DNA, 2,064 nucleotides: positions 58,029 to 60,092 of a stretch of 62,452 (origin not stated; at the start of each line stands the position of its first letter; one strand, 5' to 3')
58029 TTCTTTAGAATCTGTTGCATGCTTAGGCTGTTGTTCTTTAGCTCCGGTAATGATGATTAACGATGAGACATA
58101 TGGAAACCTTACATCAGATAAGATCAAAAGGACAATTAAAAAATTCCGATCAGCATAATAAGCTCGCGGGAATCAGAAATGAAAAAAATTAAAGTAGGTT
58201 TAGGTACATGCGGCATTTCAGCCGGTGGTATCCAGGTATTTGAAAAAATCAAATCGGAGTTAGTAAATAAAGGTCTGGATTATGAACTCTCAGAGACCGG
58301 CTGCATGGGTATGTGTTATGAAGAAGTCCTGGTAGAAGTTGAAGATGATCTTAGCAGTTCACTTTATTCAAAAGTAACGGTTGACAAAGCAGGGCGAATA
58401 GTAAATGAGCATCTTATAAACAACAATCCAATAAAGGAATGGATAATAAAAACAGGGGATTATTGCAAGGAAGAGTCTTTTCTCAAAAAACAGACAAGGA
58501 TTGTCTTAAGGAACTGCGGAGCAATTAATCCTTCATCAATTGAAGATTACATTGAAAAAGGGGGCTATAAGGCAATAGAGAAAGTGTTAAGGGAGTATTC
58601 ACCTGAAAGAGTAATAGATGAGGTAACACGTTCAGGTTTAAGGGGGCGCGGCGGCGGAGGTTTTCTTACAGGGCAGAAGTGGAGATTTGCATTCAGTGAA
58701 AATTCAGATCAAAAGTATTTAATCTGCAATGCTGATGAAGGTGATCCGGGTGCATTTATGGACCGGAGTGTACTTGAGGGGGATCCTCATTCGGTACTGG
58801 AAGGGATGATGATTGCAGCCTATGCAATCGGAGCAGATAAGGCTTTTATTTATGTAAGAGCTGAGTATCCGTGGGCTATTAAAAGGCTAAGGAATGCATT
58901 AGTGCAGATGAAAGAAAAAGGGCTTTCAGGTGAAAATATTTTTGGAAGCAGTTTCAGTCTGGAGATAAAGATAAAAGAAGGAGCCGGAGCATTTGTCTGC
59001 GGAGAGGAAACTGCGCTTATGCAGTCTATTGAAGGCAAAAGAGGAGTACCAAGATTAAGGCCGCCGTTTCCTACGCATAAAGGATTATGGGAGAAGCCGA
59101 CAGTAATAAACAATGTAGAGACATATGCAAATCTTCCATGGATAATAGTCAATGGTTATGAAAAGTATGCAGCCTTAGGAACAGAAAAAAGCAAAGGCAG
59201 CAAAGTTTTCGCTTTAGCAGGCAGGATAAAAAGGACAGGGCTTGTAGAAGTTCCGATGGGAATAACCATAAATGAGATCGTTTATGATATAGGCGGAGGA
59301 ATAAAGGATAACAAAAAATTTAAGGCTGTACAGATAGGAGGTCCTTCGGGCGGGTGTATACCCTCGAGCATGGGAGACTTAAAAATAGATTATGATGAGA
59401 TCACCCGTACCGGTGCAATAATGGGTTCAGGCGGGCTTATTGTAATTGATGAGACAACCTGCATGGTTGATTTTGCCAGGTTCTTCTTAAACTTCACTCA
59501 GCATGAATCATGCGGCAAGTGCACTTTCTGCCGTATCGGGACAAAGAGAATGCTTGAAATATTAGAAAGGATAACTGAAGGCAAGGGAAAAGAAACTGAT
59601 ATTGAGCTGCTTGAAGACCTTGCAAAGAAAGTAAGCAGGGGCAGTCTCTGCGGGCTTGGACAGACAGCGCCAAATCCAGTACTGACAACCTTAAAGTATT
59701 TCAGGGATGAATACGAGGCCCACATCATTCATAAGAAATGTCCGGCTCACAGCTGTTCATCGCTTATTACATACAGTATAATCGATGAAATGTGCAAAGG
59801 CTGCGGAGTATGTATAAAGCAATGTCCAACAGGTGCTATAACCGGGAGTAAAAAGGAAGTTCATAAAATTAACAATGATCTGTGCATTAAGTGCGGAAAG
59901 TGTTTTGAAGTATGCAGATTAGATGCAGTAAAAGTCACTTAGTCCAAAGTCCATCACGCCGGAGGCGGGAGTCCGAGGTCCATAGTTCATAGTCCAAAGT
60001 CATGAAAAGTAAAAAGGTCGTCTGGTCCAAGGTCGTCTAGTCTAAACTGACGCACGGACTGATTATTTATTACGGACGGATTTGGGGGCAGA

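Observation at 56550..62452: Sigma-54-headed operon with a REC-RAM regulator, NuoE-like and NuoF-like subunits and a 2Fe2S/GltD/molybdopterin triple fusion: candidate undescribed NADH- plus NADPH-linked bifurcating-type oxidoreductase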

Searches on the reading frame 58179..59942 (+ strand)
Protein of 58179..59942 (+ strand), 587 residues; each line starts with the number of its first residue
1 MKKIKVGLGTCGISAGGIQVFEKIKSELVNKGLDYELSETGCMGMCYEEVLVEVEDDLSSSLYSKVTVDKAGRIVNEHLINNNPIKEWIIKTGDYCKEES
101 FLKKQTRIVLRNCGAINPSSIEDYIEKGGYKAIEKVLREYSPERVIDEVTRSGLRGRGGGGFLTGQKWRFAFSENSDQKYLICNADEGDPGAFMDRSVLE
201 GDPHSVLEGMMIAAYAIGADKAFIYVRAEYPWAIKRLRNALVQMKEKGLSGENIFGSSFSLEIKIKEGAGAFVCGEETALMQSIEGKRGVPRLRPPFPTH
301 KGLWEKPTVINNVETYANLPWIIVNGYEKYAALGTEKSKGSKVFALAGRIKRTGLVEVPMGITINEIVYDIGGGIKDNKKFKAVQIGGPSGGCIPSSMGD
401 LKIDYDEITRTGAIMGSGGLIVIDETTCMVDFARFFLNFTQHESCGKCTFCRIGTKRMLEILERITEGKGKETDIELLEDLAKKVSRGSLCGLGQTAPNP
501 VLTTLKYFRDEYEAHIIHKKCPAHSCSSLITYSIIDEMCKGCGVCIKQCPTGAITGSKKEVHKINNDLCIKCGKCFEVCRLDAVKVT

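Call 3: search_protein_families(library=pfam, proteins=[window:58179-59942:+], max_evalue=0.01)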
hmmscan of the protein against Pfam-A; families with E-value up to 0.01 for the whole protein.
window:58179-59942:+ (587 aa): 13 families
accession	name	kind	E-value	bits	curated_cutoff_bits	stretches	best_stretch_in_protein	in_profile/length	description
PF01512.22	Complex1_51K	-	2.7e-46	157.6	31.2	1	149-320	1-149/150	Nuo51 FMN-binding domain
PF10589.14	NADH_4Fe-4S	-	2e-36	124.1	23.5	1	431-515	1-85/85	NADH-ubiquinone oxidoreductase-F iron-sulfur binding region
PF00037.32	Fer4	-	6e-10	39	21.1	2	533-555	2-24/24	4Fe-4S binding domain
PF14697.11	Fer4_21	-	2.3e-08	34.5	35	1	534-585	3-58/59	4Fe-4S dicluster domain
PF13237.11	Fer4_10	-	4.6e-07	30.1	25.5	1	534-579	4-52/53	4Fe-4S dicluster domain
PF12838.12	Fer4_7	-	8.2e-07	29.8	27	1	539-580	2-49/52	4Fe-4S dicluster domain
PF13187.11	Fer4_9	-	9.2e-07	29.2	27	1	538-582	1-50/52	4Fe-4S dicluster domain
PF25160.1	LdpA_Fe-S-bd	-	8.4e-06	25.9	27.6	2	520-556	12-45/49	LdpA Fe-S cluster-binding domain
PF10531.15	SLBB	-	5.8e-05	23.3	27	1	344-392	2-53/55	SLBB domain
PF12837.12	Fer4_6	-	7e-05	23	25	2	536-554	6-24/24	4Fe-4S binding domain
PF13484.11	Fer4_16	-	0.00082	20.5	30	1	539-561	2-24/66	4Fe-4S double cluster binding domain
PF12797.12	Fer4_2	-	0.0028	18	24.5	0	536-551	7-22/22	4Fe-4S binding domain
PF22461.2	SLBB_2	-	0.0043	17.5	27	1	344-389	3-49/79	SLBB domain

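Call 4: search_protein_families(library=ncbifam, proteins=[window:58179-59942:+], max_evalue=0.001)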
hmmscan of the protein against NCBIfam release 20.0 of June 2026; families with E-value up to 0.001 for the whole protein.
window:58179-59942:+ (587 aa): 44 families (the best 25 are shown)
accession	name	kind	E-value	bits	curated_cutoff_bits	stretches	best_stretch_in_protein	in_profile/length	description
TIGR01959.1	nuoF_fam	equivalog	1.9e-147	491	558.65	1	117-516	10-410/410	NADH-quinone oxidoreductase subunit NuoF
NF010120.0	PRK13596.1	equivalog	6.4e-114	380.8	389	1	102-521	2-422/433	NADH-quinone oxidoreductase subunit NuoF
NF008436.0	PRK11278.1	equivalog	1.3e-111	373.7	749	1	117-525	23-435/448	NADH-quinone oxidoreductase subunit NuoF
TIGR01945.1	rnfC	subfamily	1.6e-13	50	245.95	1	116-244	99-221/435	RnfABCDGE type electron transport complex subunit C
TIGR04481.1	PR_assoc_PrdC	equivalog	8e-12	44.7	490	1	143-392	74-286/425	proline reductase-associated electron transfer protein PrdC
NF003454.1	PRK05035.1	equivalog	4.7e-11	41.9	345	1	136-392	117-335/556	electron transport complex subunit RsxC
NF058577.1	FdxA_fam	equivalog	1.8e-10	40.8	65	1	532-583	3-52/52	4Fe-4S ferredoxin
TIGR01944.1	rnfB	subfamily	1.4e-09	37.8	68.7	1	533-586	109-162/190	RnfABCDGE type electron transport complex subunit B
TIGR02700.1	flavo_MJ0208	hypoth_equivalog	6.1e-09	35.5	251.35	1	527-585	138-195/234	dihydromethanopterin reductase (acceptor)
TIGR03294.1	FrhG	equivalog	3e-08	33.7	245.5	1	523-579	159-215/228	coenzyme F420 hydrogenase subunit gamma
NF005415.0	PRK06991.1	equivalog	3.3e-08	33.5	281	1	534-585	82-133/284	electron transport complex subunit RsxB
TIGR02179.1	PorD_KorD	subfamily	5.9e-08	32.7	60.05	2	535-586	23-74/78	2-oxoacid:acceptor oxidoreductase, delta subunit, pyruvate/2-ketoisovalerate family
NF003475.0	PRK05113.1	equivalog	8.3e-08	32.3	203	1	534-586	110-162/190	electron transport complex subunit RsxB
NF040864.1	HgcB_ferredoxin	equivalog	1.3e-07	31.3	99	1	530-586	7-63/93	mercury methylation ferredoxin HgcB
TIGR04105.1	FeFe_hydrog_B1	subfamily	2.3e-07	29.9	450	1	516-584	94-159/462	monomeric [FeFe] hydrogenase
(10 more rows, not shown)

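Call 11: search_solved_structures(query=window:58179-59942:+, max_evalue=1e-30)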
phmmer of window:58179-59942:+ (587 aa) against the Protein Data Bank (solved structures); distinct sequences matched with E-value up to 1e-30: 61 (the best 60 are shown).
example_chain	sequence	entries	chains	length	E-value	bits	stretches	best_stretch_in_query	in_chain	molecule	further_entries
9bov_B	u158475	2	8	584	3.6e-251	838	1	3-586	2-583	NADH dehydrogenase (Quinone)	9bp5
8oh5_B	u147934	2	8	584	2.7e-248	828.6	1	3-585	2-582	NAD-reducing hydrogenase subunit HoxF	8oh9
9n5u_B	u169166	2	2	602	2.1e-245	819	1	2-587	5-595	NfnB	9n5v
7q4v_B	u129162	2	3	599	4.4e-222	742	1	8-583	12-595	Iron hydrogenase HydB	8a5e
7t2r_B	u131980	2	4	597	1.2e-220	737.2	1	9-584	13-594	NiFe hydrogenase subunit B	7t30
8a6t_B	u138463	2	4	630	2.2e-214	716.6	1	24-583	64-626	Electron bifurcating hydrogenase subunit HydB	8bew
7q4w_B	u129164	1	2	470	2.6e-204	683.3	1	121-583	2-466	Iron hydrogenase HydB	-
7p5h_B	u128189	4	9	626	1.5e-182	611.4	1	36-585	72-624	Fe-hydrogenase, subunit beta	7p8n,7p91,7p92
9mqx_B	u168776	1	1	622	9e-181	605.6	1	4-584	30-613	NADH:ubiquinone oxidoreductase, NADH-binding (51 kD) subunit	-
6vw7_B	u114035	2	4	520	1.4e-120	406.8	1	13-512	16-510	NAD-dependent formate dehydrogenase beta subunit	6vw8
6hl2_B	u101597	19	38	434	7.6e-118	397.8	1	109-515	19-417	NADH-quinone oxidoreductase subunit F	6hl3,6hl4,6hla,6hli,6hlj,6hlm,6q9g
7q5y_C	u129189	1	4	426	8.9e-118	397.5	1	109-515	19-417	NADH-quinone oxidoreductase subunit F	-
6q9c_B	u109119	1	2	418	1.3e-117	397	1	109-514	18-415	NADH-quinone oxidoreductase subunit F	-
6r7p_B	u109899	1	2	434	1.9e-117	396.4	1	109-515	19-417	NADH-quinone oxidoreductase subunit F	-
9fii_B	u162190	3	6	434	2.7e-117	395.9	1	109-515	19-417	NADH-quinone oxidoreductase subunit F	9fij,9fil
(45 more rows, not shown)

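Call 34: search_solved_structures(query=window:58179-59942:+, max_evalue=1e-200, show_alignments=2)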
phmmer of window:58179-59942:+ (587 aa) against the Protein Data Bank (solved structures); distinct sequences matched with E-value up to 1e-200: 7.
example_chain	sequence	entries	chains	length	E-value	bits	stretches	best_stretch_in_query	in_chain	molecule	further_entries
9bov_B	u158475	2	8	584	3.6e-251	838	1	3-586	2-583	NADH dehydrogenase (Quinone)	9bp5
8oh5_B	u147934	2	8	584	2.7e-248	828.6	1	3-585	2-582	NAD-reducing hydrogenase subunit HoxF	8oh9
9n5u_B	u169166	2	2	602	2.1e-245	819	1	2-587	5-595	NfnB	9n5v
7q4v_B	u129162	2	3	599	4.4e-222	742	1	8-583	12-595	Iron hydrogenase HydB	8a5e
7t2r_B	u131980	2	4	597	1.2e-220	737.2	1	9-584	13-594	NiFe hydrogenase subunit B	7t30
8a6t_B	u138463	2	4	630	2.2e-214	716.6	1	24-583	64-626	Electron bifurcating hydrogenase subunit HydB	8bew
7q4w_B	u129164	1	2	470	2.6e-204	683.3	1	121-583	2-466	Iron hydrogenase HydB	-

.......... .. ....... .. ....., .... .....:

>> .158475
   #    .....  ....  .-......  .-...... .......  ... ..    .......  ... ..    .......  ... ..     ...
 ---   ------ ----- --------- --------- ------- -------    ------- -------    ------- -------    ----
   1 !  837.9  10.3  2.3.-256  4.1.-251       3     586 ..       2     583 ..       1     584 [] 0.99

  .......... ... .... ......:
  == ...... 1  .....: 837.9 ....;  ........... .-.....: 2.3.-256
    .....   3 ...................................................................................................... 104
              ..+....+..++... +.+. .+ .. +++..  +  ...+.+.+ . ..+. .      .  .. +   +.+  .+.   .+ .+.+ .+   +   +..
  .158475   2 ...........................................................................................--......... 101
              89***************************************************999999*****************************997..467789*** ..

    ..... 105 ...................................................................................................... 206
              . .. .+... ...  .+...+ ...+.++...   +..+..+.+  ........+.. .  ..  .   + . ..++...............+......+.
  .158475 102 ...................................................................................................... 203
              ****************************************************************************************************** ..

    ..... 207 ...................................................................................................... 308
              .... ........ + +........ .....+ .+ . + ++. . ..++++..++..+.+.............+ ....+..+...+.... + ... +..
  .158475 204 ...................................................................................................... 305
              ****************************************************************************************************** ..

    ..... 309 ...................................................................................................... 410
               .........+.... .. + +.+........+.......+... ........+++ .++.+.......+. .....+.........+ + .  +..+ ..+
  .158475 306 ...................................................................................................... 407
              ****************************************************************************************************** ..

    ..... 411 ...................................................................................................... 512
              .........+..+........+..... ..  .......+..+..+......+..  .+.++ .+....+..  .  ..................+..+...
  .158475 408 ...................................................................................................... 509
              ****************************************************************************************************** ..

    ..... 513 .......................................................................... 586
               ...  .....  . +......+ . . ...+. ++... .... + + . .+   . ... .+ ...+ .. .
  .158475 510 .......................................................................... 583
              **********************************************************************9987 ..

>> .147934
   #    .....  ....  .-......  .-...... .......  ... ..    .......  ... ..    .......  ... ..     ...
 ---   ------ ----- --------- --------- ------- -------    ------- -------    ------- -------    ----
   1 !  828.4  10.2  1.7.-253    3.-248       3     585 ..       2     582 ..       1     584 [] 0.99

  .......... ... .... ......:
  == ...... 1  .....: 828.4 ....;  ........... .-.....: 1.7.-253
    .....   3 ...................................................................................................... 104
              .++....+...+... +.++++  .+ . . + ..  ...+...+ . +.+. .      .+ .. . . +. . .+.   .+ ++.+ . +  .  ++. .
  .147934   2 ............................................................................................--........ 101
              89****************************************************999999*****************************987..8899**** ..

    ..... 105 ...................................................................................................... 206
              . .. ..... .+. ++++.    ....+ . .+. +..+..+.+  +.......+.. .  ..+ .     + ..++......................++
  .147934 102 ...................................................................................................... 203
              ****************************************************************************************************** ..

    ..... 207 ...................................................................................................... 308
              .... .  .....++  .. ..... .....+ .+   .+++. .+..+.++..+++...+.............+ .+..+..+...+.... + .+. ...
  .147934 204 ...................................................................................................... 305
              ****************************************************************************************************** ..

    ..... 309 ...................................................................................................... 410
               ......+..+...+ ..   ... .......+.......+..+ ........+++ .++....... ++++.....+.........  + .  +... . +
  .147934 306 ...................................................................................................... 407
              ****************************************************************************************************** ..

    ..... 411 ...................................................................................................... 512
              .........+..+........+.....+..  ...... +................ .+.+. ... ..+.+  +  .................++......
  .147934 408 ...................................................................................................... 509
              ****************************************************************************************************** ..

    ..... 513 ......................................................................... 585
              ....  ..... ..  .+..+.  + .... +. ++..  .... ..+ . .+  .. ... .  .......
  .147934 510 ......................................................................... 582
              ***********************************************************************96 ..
